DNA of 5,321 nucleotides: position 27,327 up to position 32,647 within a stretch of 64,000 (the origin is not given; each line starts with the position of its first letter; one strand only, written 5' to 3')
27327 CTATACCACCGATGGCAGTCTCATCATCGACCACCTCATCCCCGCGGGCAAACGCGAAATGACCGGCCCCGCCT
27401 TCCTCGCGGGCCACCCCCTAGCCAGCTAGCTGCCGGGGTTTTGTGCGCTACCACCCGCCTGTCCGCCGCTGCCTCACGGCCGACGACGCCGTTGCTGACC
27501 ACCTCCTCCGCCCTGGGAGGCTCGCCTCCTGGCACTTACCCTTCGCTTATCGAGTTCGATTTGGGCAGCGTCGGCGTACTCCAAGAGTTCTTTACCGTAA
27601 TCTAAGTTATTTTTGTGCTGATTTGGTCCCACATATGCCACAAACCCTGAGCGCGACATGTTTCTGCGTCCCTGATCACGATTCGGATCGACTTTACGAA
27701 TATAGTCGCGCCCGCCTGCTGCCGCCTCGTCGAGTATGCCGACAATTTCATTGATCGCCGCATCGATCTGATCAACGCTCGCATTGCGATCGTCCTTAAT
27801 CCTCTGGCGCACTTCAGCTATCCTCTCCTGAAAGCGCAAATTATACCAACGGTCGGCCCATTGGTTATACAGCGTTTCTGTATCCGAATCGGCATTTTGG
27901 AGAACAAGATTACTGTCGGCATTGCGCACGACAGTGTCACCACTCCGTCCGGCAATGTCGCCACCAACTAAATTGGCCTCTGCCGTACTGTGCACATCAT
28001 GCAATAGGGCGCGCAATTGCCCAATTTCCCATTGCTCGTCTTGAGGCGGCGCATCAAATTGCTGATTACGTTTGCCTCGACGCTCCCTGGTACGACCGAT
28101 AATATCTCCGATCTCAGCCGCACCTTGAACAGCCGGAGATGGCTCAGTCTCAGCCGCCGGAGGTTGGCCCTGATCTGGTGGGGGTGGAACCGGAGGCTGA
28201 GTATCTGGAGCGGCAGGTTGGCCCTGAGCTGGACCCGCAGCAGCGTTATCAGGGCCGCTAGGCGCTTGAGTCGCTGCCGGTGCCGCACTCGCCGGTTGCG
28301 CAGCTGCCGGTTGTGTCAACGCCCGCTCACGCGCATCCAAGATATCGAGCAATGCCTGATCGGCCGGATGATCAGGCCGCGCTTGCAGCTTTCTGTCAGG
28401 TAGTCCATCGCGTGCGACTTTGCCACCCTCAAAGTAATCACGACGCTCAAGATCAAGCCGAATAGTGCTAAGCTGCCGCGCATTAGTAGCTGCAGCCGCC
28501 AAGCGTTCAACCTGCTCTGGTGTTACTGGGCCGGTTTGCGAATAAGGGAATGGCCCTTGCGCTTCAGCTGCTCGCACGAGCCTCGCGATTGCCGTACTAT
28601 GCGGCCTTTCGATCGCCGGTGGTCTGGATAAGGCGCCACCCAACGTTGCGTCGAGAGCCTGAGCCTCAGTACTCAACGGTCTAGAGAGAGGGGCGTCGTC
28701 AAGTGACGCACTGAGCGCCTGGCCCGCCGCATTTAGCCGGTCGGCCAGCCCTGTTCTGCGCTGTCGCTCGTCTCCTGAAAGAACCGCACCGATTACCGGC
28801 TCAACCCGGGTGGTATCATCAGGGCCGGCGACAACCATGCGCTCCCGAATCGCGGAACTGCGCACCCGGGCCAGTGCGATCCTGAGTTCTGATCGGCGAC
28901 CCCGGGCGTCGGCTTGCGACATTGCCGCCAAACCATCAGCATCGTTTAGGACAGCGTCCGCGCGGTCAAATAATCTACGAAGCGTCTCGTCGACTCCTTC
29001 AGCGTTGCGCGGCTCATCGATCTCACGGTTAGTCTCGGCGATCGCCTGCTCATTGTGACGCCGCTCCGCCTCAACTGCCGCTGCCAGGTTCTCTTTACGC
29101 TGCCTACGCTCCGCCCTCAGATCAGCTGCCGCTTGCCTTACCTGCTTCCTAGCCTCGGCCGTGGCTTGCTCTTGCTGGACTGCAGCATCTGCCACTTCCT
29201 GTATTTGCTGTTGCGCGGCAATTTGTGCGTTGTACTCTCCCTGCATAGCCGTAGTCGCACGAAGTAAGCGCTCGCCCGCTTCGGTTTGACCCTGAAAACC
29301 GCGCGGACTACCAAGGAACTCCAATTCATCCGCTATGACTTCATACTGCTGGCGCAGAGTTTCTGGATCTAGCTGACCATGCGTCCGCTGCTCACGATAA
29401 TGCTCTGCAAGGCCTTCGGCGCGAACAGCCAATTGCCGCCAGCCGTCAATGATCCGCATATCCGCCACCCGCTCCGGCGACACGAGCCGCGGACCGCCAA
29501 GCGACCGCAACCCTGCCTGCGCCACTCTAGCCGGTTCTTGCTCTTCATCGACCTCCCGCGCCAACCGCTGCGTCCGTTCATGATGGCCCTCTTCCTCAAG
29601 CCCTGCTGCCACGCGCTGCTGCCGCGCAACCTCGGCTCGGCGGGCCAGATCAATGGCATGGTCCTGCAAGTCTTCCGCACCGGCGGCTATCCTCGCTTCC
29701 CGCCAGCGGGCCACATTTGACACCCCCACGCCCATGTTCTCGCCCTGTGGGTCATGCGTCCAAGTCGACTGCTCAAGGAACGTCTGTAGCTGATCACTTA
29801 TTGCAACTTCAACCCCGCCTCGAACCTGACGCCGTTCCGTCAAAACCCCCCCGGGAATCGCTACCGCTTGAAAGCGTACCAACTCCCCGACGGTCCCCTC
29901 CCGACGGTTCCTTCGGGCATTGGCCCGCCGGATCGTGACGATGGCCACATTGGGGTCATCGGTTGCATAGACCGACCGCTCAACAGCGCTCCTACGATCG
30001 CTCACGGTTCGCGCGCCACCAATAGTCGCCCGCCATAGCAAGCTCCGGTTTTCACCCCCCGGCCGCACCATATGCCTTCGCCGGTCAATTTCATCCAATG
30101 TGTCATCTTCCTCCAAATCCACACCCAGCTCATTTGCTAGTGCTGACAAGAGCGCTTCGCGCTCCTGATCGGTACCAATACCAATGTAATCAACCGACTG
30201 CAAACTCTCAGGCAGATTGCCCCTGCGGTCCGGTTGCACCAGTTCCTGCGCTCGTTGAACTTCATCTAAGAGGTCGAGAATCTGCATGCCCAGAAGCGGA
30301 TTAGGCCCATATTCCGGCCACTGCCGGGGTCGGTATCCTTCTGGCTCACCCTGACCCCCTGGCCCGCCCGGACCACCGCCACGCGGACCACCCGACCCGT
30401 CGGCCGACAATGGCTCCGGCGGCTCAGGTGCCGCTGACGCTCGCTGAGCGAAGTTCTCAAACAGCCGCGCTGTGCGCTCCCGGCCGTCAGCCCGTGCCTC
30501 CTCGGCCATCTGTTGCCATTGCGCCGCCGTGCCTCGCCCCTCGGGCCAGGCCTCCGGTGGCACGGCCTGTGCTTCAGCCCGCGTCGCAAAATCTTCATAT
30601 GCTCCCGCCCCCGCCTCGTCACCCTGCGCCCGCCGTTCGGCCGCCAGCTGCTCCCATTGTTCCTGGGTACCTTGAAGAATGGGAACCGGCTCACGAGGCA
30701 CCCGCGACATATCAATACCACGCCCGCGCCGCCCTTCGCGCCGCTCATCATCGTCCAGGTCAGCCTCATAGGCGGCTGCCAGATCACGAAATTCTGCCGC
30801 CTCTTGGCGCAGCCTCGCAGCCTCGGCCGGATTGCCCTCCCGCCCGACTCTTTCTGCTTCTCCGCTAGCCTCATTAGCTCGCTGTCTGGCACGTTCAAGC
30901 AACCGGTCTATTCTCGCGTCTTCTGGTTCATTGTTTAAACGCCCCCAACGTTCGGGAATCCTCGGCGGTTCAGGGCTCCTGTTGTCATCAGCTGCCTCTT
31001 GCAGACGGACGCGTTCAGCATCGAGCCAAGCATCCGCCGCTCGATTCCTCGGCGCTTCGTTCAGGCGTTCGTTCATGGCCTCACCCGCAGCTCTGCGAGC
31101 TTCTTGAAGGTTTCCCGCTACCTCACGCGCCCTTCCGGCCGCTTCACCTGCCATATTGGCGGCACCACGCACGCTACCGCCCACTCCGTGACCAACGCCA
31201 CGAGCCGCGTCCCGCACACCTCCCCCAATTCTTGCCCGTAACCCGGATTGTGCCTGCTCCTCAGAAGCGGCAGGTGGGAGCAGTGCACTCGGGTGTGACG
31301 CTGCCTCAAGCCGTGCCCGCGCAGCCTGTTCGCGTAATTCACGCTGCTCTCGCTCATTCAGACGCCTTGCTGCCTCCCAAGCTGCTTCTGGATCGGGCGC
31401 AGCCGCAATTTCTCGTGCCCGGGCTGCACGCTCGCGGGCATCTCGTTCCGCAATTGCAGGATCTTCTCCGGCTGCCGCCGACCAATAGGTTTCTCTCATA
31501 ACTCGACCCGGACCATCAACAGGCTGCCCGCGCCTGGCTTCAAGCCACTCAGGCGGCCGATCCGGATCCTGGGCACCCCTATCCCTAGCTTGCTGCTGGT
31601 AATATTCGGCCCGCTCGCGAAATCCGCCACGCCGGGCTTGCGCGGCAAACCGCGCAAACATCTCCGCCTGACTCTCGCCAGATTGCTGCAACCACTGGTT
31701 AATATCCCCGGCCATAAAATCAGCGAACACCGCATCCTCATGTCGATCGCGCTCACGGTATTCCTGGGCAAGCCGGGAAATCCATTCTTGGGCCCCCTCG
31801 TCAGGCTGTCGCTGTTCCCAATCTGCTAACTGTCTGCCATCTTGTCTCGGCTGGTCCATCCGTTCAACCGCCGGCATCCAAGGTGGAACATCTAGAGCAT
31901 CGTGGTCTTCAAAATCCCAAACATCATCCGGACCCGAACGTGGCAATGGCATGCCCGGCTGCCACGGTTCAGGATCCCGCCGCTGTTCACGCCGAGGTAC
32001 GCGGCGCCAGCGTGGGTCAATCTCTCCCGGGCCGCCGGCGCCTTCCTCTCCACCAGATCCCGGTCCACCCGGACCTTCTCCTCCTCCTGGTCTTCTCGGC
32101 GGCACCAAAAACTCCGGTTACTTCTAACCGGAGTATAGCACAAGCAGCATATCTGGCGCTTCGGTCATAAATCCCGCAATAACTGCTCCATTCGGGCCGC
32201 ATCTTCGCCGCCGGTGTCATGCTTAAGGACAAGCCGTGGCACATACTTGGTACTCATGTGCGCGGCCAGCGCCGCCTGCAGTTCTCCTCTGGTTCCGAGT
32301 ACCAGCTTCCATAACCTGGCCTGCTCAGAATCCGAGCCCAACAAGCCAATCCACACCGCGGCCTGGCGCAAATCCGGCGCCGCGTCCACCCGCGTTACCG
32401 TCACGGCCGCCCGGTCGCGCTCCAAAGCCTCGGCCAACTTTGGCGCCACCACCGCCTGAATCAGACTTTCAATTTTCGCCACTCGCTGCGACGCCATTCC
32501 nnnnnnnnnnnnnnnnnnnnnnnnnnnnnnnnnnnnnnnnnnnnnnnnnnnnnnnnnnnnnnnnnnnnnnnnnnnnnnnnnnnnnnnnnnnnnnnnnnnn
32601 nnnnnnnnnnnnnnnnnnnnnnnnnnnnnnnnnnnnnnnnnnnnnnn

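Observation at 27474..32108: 4.6-kb ORF encoding a giant R/E/A-rich repetitive protein with no recognisable domain, directly downstream of rpsA-ylxR-infB-rbfA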

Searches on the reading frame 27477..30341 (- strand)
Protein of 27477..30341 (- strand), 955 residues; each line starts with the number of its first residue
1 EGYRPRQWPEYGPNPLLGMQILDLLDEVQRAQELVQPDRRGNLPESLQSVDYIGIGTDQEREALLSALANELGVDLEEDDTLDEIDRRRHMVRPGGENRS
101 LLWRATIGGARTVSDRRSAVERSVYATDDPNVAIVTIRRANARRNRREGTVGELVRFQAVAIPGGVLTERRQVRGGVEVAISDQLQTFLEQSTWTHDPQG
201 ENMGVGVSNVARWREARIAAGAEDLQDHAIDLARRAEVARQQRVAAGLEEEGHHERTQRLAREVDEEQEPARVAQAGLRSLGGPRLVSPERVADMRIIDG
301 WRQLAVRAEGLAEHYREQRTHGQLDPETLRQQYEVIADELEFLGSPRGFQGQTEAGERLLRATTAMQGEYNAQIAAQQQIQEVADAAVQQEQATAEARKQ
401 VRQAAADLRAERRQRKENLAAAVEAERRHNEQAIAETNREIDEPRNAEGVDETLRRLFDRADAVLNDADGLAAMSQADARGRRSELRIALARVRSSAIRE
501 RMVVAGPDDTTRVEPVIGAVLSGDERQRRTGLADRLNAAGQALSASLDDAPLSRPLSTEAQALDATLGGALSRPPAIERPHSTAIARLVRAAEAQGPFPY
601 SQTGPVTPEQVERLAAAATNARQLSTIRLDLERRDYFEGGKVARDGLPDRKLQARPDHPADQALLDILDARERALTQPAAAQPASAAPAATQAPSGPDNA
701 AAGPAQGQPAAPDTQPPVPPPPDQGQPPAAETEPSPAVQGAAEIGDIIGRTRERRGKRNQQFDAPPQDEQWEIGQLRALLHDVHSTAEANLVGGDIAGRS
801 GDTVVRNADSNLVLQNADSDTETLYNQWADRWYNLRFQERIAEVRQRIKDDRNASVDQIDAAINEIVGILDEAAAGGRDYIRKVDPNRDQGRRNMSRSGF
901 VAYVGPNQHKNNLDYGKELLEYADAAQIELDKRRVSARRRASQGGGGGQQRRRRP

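Call 76: search_dna_similar(query=window:27477-30341:-, collection=phages, mode=protein, max_evalue=0.001)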
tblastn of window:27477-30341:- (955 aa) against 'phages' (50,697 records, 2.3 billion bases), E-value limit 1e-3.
No match.

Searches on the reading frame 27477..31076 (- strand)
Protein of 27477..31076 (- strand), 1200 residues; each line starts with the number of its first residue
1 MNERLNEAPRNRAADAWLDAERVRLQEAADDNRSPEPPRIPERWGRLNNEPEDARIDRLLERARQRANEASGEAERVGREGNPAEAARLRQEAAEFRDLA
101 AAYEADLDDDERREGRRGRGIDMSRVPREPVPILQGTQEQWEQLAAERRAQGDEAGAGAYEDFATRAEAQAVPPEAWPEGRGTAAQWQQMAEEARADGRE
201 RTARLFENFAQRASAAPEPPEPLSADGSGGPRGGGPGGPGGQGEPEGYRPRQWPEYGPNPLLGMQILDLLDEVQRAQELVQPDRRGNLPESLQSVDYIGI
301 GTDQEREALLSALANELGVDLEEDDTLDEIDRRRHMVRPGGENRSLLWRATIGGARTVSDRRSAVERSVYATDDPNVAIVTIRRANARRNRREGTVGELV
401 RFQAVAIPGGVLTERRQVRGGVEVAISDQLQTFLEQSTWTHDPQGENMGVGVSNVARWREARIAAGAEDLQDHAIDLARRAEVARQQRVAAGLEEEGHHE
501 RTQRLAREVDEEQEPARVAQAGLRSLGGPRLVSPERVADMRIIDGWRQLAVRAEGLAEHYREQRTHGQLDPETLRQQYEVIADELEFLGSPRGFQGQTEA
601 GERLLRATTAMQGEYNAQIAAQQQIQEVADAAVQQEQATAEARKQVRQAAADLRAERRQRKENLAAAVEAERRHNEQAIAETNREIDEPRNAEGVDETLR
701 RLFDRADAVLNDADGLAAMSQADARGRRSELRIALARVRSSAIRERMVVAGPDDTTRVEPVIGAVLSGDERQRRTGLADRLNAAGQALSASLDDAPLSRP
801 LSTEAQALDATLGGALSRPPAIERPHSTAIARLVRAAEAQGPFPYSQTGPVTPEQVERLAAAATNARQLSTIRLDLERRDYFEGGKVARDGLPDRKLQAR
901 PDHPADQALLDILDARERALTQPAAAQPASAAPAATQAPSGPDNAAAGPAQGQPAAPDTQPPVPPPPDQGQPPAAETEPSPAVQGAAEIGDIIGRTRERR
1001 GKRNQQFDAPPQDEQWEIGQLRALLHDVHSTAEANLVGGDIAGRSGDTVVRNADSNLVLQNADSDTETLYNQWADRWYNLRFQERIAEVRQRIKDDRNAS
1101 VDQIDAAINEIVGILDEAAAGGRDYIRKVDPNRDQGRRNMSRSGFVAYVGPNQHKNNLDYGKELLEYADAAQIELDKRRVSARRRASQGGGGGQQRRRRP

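Call 30: search_protein_representatives(protein=window:27477-31076:-)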
Query: 1200 residues. Proteins with E-value up to 0.001 (for the whole library): 1; up to 1e-10: 1; up to 1e-30: 1. The best 1 are listed.
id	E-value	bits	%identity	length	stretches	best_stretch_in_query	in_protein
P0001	0.0e+00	2579.3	100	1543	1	1-1200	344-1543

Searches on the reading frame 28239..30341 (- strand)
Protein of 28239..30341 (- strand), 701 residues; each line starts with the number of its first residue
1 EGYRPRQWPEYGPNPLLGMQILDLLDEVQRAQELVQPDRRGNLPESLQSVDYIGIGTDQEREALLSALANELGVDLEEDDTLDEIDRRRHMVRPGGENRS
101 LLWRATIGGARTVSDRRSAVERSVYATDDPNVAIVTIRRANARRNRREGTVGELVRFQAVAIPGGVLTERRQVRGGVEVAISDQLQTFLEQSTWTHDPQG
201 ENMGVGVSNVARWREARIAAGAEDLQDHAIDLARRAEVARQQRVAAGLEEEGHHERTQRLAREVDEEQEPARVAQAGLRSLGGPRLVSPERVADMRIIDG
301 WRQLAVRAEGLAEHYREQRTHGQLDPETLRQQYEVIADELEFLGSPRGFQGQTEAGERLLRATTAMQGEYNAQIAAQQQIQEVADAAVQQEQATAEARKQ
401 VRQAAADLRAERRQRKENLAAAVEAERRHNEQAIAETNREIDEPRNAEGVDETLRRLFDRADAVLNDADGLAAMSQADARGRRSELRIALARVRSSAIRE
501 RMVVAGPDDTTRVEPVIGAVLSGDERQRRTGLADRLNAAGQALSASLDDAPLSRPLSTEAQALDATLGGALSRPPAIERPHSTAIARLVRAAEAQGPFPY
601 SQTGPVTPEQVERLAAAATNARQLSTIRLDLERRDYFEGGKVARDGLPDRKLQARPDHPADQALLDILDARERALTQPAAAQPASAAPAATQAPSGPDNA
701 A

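Call 42: predict_structure(protein=window:28239-30341:-)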
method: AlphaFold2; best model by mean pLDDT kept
length: 701 residues; sequences in the alignment: 1
mean_pLDDT: 50.2   pTM: 0.27
mean pLDDT of the five models: 50.2, 49.5, 44.6, 44.6, 39.7
residues with pLDDT >= 90: 9; 70-90: 120; 50-70: 185; < 50: 387
segments of 3 or more residues with pLDDT < 50: 1-22, 29-56, 73-79, 88-221, 246-254, 275-278, 280-288, 349-352, 443-446, 471-478, 502-529, 546-606, 633-660, 676-701
pLDDT, mean of each block of 10 residues (from residue 1): 30 40 50 42 38 41 57 49 48 31 29 29 32 33 36 26 23 26 32 30 35 44 59 72 54 57 59 47 41 66 75 71 67 75 58 64 74 78 81 87 87 85 78 75 53 67 61 45 58 59 45 38 44 62 47 36 36 30 38 37 49 60 54 39 31 37 62 49 30 32 30
secondary structure, 60 per line:
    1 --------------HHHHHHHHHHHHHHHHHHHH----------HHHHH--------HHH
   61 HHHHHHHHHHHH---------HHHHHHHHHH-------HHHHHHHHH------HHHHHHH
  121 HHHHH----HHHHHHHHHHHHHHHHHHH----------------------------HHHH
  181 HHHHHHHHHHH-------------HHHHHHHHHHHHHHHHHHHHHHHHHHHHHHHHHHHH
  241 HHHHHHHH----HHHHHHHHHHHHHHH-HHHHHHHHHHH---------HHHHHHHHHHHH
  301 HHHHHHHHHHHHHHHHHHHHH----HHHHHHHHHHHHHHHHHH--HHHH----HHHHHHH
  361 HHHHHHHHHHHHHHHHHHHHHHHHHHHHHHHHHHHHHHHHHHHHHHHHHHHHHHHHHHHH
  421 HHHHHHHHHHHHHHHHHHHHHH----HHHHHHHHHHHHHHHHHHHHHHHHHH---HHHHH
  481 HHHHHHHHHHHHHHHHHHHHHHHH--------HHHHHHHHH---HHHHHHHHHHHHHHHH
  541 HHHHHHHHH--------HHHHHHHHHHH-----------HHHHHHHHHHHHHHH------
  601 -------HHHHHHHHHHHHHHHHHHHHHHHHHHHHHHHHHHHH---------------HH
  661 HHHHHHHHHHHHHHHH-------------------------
elements in order (helices of 4 or more, strands of 3 or more residues): H15-34 H45-49 H58-72 H82-91 H99-107 H114-125 H130-148 H177-191 H205-248 H253-267 H269-279 H289-321 H326-343 H346-349 H354-442 H447-472 H476-504 H513-521 H525-549 H558-568 H580-594 H608-643 H659-676

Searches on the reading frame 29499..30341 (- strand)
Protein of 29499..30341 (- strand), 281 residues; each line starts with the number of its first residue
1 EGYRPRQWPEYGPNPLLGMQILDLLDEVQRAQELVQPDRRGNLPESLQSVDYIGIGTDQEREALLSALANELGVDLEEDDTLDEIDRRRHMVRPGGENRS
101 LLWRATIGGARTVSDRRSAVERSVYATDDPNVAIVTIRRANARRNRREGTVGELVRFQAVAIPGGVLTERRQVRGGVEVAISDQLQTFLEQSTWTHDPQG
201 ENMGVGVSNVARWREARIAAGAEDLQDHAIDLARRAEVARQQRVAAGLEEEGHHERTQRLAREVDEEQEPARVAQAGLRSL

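Call 14: find_homologous_proteins(query=window:29499-30341:-, max_evalue=0.01)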
Query window:29499-30341:-: 8000 candidates shared short words with the query, none scored E <= 0.01.

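Call 33: search_protein_families(library=phrogs, proteins=[window:29499-30341:-], max_evalue=1)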
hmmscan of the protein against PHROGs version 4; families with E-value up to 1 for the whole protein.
window:29499-30341:- (281 aa): 1 family
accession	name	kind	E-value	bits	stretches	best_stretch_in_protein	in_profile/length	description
phrog_4779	-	transcription regulation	0.0068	17.9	1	182-219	4-41/98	transcriptional regulator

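Call 34: search_protein_families(library=padloc, proteins=[window:29499-30341:-], max_evalue=1)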
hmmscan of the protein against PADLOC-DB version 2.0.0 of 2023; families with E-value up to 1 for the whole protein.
window:29499-30341:- (281 aa): 1 family
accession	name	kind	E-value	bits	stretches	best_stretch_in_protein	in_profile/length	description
PDLC04757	PDC-M64B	-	0.056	11.4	1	179-213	28-62/128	-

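Call 61: search_solved_structures(query=A1, max_evalue=10)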
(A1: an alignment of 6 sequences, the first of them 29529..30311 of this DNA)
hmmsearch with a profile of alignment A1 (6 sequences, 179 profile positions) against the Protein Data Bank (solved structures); distinct sequences matched with E-value up to 10: 0.

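Call 71: search_protein_families(library=pfam, alignment_id=A1, max_evalue=10)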
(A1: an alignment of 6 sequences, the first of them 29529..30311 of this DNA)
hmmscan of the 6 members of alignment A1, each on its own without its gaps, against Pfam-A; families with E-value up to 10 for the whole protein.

A. member 1, window:29529-30311:- (261 aa): 0 families

B. families by the number of members that match (of 6 scanned): 2 families
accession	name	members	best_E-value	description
PF10531.15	SLBB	1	0.01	SLBB domain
PF07892.16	DUF1667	1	0.18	Protein of unknown function (DUF1667)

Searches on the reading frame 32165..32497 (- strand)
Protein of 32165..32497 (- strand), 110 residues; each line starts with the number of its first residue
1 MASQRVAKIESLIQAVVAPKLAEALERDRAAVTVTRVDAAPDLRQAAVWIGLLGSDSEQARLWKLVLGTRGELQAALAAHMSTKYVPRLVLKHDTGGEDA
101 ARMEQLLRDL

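Call 10: search_protein_families(library=pfam, proteins=[window:32165-32497:-])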
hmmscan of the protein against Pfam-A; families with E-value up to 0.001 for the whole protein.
window:32165-32497:- (110 aa): 1 family
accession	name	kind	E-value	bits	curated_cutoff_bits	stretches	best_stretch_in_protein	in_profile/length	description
PF02033.23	RBFA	-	1.4e-15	57.9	34.7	1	5-107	1-105/105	Ribosome-binding factor A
